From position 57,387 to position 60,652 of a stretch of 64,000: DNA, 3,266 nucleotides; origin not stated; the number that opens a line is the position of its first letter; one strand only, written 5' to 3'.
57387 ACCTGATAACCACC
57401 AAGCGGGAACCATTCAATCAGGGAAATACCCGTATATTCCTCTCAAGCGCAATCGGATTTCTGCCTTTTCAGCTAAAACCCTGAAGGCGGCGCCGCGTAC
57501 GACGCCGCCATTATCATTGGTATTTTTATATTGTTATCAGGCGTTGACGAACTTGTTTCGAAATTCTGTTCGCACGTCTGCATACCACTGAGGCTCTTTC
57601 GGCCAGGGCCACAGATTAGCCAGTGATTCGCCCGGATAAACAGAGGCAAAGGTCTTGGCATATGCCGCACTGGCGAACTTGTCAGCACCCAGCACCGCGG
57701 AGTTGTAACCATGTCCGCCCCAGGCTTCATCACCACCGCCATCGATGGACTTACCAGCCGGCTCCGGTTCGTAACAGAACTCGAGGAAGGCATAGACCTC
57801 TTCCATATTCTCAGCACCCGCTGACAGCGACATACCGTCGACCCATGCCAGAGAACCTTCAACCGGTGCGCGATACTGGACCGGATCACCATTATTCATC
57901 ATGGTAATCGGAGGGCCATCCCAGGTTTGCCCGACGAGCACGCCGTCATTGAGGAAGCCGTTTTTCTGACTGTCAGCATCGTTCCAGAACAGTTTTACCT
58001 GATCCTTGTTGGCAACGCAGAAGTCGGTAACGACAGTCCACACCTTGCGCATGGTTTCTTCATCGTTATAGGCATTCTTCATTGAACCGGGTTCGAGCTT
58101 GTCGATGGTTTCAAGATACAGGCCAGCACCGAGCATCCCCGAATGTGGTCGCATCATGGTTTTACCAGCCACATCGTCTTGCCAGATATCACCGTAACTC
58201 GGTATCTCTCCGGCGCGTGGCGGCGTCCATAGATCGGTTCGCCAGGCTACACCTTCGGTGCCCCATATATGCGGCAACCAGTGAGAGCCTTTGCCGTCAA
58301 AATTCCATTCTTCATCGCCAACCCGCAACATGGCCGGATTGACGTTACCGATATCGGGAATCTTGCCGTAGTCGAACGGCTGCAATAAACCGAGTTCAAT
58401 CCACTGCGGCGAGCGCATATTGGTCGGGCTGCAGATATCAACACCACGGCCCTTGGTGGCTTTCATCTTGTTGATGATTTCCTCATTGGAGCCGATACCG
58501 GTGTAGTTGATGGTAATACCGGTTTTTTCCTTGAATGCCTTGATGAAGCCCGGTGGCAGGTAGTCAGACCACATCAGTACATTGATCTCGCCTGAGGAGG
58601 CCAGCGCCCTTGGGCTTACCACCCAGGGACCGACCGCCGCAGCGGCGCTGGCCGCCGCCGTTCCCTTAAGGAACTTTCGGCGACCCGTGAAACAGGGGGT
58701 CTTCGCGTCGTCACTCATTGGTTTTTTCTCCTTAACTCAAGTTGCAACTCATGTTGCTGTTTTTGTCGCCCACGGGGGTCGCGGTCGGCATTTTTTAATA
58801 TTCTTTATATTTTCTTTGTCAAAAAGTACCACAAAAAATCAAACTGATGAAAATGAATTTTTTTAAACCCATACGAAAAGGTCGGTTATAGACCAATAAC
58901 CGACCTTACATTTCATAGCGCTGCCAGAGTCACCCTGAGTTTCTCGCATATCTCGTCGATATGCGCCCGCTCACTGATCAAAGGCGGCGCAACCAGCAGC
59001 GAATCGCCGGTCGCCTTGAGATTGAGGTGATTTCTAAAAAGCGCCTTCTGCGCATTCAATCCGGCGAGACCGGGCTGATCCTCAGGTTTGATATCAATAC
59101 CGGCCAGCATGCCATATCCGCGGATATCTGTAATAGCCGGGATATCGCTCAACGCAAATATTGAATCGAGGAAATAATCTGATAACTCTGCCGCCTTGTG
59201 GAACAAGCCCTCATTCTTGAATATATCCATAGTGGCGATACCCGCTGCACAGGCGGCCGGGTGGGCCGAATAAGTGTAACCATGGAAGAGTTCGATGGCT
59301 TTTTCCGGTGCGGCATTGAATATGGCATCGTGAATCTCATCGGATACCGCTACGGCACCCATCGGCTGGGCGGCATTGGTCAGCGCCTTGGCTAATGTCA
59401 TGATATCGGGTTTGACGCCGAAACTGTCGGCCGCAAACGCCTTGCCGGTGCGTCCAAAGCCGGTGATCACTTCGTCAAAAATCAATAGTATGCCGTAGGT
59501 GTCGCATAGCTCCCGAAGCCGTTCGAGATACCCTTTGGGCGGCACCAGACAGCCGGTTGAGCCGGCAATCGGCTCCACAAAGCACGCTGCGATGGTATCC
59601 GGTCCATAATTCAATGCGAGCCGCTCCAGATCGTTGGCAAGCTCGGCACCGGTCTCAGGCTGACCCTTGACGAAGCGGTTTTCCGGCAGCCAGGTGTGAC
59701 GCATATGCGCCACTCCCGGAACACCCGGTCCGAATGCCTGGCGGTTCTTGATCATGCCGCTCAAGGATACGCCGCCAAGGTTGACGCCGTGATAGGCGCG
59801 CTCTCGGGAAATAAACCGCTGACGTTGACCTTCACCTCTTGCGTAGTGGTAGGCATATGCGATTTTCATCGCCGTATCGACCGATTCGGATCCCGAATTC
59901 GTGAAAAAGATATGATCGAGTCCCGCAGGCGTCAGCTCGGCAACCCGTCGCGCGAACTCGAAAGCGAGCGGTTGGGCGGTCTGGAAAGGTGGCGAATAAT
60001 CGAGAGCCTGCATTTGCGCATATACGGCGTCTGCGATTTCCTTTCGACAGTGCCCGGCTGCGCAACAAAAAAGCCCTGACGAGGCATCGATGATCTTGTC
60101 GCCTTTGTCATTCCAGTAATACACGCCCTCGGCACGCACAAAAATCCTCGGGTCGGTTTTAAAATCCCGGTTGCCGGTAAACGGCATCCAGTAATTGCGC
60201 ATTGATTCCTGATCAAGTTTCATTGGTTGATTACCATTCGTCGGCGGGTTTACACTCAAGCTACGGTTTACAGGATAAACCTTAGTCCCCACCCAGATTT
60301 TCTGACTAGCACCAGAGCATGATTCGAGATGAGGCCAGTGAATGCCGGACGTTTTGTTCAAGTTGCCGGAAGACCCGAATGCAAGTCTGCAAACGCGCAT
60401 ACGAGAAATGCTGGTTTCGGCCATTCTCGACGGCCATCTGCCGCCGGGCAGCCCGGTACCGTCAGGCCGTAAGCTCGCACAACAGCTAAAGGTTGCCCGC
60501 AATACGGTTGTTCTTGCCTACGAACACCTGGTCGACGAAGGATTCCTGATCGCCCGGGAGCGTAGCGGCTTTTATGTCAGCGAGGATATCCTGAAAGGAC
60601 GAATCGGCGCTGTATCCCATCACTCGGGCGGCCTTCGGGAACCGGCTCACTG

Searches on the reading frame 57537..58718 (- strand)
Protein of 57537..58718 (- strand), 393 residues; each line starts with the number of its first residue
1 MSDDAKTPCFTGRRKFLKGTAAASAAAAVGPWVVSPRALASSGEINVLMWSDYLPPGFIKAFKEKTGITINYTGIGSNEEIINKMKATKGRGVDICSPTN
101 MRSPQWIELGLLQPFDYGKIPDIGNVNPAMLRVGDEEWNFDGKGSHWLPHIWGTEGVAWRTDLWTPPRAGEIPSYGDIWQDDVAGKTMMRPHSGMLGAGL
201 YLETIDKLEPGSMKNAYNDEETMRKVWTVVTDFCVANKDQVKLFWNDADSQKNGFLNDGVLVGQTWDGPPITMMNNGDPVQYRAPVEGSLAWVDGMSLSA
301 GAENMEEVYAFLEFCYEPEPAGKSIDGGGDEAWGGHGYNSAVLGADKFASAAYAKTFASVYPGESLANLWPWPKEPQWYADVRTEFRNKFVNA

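Call 37: search_protein_families(library=pfam, max_evalue=0.000001, proteins=[window:57537-58718:-])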
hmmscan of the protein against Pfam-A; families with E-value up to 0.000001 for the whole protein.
window:57537-58718:- (393 aa): 2 families
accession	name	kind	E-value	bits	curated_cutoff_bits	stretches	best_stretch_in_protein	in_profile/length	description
PF13416.11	SBP_bac_8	-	4.3e-23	82.9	27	1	59-319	3-247/279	Bacterial extracellular solute-binding protein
PF01547.30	SBP_bac_1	-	1.1e-09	39.2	26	1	57-319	13-304/307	Bacterial extracellular solute-binding protein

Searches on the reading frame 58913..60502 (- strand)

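Call 37: search_protein_families(library=pfam, max_evalue=0.000001, proteins=[window:58913-60502:-])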
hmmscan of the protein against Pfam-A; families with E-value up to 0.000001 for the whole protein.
window:58913-60502:- (529 aa): 1 family
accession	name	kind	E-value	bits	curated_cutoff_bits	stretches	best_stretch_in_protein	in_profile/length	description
PF00202.27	Aminotran_3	-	9.8e-86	288.4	30.5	1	119-523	11-400/403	Aminotransferase class-III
